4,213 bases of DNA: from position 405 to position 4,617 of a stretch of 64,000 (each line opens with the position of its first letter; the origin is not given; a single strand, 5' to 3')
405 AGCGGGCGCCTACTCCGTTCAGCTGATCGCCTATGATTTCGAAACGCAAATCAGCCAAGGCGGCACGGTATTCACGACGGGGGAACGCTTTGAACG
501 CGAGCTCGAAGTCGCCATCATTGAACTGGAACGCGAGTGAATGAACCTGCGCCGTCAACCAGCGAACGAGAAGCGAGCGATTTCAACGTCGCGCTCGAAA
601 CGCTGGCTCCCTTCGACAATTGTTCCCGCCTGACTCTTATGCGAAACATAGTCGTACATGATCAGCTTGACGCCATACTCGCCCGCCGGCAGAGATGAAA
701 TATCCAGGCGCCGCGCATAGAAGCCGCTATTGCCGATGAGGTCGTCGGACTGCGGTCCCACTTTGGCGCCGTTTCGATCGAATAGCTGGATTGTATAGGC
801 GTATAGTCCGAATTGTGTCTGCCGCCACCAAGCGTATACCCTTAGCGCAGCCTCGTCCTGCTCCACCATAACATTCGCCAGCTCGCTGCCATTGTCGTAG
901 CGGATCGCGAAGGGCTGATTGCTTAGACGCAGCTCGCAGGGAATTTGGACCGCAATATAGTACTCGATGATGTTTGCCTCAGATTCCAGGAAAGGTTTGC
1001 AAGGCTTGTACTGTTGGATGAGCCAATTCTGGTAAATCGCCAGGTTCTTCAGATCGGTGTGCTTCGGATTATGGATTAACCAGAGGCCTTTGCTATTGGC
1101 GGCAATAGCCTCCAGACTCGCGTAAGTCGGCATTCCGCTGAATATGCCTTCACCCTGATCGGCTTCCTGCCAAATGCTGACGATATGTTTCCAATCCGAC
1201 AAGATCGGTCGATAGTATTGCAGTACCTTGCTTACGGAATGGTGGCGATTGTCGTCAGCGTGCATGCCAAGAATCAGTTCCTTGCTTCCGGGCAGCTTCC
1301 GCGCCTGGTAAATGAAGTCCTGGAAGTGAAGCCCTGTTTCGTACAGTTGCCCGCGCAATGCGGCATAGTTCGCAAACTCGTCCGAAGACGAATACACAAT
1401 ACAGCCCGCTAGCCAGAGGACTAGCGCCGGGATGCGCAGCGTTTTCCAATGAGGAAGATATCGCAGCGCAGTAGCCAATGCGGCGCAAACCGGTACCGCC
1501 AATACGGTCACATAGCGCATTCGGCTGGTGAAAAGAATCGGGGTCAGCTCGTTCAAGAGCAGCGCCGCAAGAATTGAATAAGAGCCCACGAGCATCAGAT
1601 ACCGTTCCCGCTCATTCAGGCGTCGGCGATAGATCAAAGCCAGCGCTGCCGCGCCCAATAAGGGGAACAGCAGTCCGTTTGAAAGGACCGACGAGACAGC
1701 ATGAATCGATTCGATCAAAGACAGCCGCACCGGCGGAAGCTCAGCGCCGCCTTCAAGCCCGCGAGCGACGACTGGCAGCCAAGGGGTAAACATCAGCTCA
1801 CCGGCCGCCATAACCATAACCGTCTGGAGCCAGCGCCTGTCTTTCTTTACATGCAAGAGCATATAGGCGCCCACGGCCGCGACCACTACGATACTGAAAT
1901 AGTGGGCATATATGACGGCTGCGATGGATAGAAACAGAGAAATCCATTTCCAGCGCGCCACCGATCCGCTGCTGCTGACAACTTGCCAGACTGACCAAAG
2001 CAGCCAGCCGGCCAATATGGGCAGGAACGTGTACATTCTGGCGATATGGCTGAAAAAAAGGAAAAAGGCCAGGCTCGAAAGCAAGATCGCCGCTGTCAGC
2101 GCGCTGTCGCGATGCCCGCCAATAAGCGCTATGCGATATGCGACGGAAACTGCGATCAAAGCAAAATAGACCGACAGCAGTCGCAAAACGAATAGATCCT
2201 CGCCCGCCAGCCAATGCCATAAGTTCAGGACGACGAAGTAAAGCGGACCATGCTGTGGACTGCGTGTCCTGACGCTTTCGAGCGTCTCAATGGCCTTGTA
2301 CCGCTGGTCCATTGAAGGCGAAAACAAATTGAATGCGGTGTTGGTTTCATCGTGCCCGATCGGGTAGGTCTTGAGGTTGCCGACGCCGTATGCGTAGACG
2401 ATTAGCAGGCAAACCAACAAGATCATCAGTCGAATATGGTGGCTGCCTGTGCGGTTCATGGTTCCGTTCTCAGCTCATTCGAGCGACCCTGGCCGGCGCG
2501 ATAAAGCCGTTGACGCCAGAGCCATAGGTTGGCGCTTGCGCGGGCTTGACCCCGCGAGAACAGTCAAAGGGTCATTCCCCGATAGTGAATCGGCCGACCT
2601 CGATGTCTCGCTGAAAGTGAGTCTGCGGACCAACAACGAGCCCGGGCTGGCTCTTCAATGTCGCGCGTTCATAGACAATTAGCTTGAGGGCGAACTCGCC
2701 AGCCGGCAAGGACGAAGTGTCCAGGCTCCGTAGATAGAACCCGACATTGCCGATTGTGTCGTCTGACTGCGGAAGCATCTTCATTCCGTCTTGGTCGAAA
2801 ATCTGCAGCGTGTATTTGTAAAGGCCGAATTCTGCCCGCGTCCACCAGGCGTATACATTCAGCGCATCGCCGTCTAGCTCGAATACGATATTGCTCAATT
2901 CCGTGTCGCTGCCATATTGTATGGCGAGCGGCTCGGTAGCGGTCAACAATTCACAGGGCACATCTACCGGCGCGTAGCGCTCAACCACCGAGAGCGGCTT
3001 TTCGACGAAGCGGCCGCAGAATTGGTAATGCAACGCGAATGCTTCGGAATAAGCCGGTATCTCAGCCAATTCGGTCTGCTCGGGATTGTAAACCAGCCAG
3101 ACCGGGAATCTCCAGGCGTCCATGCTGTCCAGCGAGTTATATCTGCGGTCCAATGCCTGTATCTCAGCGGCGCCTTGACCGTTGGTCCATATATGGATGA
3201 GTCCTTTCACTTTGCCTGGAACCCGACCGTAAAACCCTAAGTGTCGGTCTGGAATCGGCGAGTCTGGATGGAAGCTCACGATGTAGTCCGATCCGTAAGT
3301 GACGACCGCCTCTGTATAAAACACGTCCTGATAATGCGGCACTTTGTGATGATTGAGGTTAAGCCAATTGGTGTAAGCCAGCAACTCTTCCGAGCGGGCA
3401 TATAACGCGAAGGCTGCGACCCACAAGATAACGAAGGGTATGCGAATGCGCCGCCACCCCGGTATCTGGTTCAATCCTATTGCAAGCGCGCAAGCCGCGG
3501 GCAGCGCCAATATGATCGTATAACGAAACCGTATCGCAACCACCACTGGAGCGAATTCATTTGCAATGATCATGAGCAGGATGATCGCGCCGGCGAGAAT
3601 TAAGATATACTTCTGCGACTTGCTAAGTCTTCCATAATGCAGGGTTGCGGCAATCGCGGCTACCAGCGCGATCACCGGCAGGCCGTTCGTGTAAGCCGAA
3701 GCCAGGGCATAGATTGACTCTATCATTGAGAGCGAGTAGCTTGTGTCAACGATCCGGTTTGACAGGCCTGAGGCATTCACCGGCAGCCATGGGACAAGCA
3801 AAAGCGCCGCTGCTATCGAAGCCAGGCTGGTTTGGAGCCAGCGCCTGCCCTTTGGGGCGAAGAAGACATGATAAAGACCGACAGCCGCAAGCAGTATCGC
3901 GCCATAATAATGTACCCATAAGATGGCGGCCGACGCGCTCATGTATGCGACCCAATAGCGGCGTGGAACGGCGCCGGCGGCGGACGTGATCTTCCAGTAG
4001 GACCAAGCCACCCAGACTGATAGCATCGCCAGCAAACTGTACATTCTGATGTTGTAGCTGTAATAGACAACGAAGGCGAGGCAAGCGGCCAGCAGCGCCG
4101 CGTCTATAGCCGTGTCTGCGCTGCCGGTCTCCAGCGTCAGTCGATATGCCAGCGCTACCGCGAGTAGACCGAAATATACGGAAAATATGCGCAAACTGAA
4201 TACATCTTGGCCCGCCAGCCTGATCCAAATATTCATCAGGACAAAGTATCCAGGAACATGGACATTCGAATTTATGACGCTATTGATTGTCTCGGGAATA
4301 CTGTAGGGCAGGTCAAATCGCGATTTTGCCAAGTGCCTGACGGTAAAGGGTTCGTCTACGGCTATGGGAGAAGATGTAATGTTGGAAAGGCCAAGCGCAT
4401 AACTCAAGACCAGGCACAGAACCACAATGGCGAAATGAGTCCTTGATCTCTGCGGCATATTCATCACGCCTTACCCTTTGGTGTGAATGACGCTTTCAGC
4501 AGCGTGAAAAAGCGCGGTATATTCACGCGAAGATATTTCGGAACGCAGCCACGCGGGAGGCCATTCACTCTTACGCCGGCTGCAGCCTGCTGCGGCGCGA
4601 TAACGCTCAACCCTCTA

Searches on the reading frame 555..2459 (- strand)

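Call 81: search_protein_families(library=pfam, proteins=[window:555-2459:-], max_evalue=0.001)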
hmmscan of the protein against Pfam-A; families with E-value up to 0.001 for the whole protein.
window:555-2459:- (634 aa): 1 family
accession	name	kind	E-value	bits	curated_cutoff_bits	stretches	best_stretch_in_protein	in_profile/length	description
PF13231.12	PMT_2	-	3.4e-07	31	26.1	1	70-230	2-157/160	Dolichyl-phosphate-mannose-protein mannosyltransferase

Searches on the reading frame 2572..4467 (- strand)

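Call 81: search_protein_families(library=pfam, proteins=[window:2572-4467:-], max_evalue=0.001)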
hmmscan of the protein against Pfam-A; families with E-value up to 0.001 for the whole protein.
window:2572-4467:- (631 aa): 1 family
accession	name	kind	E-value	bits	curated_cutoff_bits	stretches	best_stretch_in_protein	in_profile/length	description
PF13231.12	PMT_2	-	2.5e-08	34.8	26.1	1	70-230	2-157/160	Dolichyl-phosphate-mannose-protein mannosyltransferase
